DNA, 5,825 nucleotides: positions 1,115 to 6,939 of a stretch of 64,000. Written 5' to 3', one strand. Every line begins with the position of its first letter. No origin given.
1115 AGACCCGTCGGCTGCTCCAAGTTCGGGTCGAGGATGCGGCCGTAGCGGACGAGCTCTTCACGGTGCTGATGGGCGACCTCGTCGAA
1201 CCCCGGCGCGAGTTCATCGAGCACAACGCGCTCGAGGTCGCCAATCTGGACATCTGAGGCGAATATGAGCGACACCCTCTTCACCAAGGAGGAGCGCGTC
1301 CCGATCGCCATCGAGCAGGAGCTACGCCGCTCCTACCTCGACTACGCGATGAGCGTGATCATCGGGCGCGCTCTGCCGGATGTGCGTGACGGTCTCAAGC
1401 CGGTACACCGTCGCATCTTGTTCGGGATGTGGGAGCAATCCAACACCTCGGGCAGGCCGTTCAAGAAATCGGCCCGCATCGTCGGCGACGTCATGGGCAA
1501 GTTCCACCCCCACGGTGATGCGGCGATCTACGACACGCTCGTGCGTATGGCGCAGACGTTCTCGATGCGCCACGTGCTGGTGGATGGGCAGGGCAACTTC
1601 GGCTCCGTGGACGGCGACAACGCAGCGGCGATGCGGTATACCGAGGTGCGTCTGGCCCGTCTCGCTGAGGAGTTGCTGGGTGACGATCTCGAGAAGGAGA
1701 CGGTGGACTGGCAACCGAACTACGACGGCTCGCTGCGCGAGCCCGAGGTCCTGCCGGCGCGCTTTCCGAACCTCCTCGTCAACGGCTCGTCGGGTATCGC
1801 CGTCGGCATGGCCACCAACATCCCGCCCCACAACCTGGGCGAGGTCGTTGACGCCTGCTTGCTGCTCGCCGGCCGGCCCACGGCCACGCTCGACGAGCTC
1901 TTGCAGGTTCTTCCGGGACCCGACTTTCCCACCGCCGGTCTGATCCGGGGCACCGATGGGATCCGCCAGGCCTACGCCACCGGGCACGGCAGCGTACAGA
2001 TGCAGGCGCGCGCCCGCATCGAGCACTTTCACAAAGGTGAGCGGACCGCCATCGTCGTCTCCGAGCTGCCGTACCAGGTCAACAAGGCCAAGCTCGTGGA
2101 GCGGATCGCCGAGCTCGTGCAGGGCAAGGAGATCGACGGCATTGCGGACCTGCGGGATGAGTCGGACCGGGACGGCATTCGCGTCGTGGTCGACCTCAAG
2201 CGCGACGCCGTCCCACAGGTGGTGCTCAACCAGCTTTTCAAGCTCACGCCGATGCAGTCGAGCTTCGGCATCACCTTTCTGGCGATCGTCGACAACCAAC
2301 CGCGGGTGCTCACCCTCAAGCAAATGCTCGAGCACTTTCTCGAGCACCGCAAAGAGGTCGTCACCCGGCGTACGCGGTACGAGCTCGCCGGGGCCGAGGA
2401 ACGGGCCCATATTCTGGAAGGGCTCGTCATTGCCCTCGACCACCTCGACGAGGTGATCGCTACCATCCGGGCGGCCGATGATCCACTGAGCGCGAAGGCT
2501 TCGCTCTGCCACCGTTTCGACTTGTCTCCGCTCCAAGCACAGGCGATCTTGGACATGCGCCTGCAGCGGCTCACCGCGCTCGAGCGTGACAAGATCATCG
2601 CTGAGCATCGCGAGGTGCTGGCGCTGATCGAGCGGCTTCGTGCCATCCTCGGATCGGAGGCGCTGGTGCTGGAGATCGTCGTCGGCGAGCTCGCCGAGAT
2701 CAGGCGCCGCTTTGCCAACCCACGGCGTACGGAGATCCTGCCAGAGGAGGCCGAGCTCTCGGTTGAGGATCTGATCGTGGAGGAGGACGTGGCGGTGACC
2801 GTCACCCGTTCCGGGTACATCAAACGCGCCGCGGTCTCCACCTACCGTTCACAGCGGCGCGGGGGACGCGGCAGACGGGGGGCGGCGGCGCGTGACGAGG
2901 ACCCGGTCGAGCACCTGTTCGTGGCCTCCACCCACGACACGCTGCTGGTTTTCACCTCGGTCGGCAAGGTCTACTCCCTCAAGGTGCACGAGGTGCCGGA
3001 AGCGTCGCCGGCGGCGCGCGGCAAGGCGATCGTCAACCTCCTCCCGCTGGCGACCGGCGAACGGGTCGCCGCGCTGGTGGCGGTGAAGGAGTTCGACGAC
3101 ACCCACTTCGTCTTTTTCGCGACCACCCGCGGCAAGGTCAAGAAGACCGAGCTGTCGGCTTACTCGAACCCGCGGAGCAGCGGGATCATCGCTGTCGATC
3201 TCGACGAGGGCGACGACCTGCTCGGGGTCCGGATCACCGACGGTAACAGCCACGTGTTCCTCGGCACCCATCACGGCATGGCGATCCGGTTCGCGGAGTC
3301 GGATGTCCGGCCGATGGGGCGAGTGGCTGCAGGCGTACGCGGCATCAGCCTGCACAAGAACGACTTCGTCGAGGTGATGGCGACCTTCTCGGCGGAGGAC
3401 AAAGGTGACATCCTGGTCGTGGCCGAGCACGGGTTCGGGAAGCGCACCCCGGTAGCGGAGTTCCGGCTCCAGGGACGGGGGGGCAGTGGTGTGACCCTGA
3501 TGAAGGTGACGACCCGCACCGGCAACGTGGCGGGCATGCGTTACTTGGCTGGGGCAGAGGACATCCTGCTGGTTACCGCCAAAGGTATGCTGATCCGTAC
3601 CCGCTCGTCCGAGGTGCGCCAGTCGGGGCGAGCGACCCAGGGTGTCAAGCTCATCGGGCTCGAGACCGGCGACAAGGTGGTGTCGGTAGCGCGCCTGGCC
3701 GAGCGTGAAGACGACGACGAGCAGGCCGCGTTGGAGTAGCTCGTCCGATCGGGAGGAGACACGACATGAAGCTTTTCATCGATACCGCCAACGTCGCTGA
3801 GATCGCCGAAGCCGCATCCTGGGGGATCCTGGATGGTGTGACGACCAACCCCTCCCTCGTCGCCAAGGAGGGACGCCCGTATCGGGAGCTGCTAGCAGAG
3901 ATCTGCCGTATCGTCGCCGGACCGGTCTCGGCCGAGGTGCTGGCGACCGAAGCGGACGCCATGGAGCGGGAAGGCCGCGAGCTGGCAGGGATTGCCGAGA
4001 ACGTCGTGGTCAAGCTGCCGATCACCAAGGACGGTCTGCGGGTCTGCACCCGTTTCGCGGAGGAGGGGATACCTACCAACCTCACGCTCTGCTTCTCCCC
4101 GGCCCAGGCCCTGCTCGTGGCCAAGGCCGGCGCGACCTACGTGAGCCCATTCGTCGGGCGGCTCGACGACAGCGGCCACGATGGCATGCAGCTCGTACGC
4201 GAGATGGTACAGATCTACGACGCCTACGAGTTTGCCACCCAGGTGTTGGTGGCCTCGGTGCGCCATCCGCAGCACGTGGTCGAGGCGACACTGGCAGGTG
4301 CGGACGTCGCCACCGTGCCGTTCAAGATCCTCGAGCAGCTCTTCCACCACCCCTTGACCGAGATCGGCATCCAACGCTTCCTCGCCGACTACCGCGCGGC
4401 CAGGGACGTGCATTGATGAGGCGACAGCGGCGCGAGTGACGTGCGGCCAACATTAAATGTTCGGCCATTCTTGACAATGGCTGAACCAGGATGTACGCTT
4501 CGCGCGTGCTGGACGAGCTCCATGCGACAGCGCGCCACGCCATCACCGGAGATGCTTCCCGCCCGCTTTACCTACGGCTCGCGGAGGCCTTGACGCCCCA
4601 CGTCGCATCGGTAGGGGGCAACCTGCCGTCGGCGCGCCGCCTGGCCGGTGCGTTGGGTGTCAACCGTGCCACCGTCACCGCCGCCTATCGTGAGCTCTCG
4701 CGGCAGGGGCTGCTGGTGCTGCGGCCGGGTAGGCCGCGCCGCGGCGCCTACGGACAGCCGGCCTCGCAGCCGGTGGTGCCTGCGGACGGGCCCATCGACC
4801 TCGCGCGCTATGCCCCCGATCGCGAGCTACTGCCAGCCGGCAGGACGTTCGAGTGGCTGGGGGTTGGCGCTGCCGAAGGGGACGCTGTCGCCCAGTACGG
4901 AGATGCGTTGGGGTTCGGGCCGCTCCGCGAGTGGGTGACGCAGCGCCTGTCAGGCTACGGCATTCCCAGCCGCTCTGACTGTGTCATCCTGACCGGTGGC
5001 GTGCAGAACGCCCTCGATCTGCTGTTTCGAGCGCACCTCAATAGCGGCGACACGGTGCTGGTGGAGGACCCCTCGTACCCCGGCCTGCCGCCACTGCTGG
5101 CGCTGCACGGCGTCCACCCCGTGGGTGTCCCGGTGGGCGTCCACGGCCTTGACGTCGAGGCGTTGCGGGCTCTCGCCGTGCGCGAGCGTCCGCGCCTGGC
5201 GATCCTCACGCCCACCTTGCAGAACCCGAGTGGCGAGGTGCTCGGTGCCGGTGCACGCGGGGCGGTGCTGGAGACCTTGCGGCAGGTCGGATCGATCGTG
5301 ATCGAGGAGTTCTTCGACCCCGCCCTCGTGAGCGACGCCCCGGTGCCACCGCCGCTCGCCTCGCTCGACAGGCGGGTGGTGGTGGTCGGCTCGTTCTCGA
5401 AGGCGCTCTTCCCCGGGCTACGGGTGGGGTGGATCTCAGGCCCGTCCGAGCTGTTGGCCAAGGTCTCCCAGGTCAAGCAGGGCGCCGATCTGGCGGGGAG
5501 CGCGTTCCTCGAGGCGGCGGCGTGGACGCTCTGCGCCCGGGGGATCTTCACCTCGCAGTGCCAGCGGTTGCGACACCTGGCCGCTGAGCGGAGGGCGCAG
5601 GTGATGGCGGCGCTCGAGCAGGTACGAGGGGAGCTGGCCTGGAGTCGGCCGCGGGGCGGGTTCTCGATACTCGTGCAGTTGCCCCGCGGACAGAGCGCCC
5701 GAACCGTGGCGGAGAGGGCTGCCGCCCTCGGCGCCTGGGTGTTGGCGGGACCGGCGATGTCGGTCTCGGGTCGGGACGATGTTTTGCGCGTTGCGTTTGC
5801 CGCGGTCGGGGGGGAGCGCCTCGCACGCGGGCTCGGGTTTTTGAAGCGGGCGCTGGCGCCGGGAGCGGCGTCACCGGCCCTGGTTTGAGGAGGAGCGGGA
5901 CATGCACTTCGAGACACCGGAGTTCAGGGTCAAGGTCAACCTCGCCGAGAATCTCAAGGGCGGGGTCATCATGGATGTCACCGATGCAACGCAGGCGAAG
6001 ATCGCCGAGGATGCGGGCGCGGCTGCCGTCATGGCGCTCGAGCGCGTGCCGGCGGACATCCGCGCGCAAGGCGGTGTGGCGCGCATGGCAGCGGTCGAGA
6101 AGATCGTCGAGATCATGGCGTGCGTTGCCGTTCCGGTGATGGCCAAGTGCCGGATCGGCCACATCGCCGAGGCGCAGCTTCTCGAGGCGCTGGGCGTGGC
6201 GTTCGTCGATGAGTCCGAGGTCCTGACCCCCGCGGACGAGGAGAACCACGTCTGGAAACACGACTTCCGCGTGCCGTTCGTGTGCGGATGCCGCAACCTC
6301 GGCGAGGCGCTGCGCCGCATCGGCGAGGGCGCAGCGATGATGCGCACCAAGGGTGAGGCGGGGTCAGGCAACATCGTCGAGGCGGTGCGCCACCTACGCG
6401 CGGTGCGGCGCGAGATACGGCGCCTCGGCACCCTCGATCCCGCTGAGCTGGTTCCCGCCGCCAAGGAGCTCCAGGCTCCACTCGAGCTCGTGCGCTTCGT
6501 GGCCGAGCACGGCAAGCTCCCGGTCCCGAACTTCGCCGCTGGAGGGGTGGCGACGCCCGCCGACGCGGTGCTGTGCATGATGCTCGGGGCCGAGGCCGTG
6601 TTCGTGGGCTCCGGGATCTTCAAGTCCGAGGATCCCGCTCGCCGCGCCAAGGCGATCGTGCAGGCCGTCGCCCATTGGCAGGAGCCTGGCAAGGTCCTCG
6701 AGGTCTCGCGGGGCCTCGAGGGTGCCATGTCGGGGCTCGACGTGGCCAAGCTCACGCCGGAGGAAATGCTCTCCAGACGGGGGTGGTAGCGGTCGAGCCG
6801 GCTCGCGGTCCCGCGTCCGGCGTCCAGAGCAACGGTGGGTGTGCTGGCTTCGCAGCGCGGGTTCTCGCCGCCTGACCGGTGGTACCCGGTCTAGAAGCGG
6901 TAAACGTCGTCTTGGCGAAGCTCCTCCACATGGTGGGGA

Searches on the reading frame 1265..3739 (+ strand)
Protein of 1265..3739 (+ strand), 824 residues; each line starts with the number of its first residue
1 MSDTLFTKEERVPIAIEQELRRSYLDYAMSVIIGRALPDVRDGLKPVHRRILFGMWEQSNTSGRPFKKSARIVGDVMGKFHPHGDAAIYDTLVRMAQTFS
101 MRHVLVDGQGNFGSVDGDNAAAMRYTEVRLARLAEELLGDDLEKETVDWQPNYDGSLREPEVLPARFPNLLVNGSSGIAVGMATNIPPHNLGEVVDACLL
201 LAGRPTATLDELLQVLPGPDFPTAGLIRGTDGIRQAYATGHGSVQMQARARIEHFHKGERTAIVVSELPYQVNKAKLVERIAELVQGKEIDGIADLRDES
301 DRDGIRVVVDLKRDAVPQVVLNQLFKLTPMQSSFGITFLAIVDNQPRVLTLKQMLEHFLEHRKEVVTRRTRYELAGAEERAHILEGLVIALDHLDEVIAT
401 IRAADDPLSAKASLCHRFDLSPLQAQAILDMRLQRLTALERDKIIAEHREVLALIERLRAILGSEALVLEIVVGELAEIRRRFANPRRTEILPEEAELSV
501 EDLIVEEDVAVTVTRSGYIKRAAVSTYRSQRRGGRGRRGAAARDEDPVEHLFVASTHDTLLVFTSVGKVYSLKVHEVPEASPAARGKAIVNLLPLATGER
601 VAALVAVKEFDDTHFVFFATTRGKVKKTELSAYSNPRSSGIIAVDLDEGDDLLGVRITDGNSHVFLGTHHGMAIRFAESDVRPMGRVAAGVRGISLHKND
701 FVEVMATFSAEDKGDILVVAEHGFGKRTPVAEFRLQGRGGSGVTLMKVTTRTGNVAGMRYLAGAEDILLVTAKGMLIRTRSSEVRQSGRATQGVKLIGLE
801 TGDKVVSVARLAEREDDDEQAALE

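Call 7: search_protein_families(library=pfam, proteins=[window:1265-3739:+], max_evalue=0.0001)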
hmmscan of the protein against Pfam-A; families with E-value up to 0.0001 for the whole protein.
window:1265-3739:+ (824 aa): 2 families
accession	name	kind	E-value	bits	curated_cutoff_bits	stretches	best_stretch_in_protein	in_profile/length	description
PF00521.26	DNA_topoisoIV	-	4e-161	537.1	31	1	35-476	1-431/432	DNA gyrase/topoisomerase IV, subunit A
PF03989.18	DNA_gyraseA_C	-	1.9e-66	219.7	27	6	765-810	1-46/48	DNA gyrase C-terminal domain, beta-propeller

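Call 83: find_encoding_contigs(protein=window:1265-3739:+, flank=10000, max_places=1)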
Protein window:1265-3739:+ (824 aa): 22 contigs read that carry it; 1 place shown.
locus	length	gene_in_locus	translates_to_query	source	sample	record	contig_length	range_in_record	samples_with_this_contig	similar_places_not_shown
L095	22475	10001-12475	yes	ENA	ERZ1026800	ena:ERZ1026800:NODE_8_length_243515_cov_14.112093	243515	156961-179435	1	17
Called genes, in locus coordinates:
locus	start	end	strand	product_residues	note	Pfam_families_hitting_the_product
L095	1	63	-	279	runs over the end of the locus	PF02195:ParB_N, PF17762:HTH_ParB, PF23552:ParB_C (weak)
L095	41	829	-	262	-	PF00142:Fer4_NifH (faint), PF01656:CbiA, PF02374:ArsA_ATPase (weak), PF06564:CBP_BcsQ (faint), PF09140:MipZ (weak), PF10609:ParA (weak), PF13614:AAA_31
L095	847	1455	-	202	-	PF02527:GidB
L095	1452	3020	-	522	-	PF14849:YidC_periplas, PF02096:60KD_IMP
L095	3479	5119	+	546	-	PF11638:DnaA_N, PF00308:Bac_DnaA, PF01695:IstB_IS21, PF22688:Hda_lid (faint), PF08299:Bac_DnaA_C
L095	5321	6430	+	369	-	PF00712:DNA_pol3_beta, PF02767:DNA_pol3_beta_2, PF02768:DNA_pol3_beta_3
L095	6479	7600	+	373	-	PF02463:SMC_N, PF13175:AAA_15 (weak), PF13476:AAA_23, PF13304:AAA_21 (faint)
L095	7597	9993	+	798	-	PF02518:HATPase_c, PF00204:DNA_gyraseB, PF01751:Toprim, PF00986:DNA_gyraseB_C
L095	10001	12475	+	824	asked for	PF00521:DNA_topoisoIV, PF03989:DNA_gyraseA_C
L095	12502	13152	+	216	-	PF00923:TAL_FSA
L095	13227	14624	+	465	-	PF00392:GntR, PF00155:Aminotran_1_2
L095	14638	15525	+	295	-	PF01680:SOR_SNZ, PF05690:ThiG (weak)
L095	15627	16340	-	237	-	PF00753:Lactamase_B (weak), PF12706:Lactamase_B_2, PF23023:Anti-Pycsar_Apyc1, PF02112:PDEase_II (weak)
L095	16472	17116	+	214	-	PF21948:LplA-B_cat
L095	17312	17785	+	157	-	-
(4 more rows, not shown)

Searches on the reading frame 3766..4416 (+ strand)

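Call 7: search_protein_families(library=pfam, proteins=[window:3766-4416:+], max_evalue=0.0001)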
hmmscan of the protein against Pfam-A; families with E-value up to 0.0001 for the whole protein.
window:3766-4416:+ (216 aa): 1 family
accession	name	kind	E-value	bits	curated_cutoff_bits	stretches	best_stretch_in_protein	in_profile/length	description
PF00923.25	TAL_FSA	-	3.7e-61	207.4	27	1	3-198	1-238/285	Transaldolase/Fructose-6-phosphate aldolase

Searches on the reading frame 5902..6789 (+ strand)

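Call 7: search_protein_families(library=pfam, proteins=[window:5902-6789:+], max_evalue=0.0001)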
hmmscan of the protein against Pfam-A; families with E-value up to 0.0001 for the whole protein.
window:5902-6789:+ (295 aa): 2 families
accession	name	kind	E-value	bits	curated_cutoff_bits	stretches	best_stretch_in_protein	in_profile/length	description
PF01680.23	SOR_SNZ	-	4.1e-99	331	27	1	8-213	2-207/207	SOR/SNZ family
PF05690.20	ThiG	-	3.4e-08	33.6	23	1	196-257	166-225/247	Thiazole biosynthesis protein ThiG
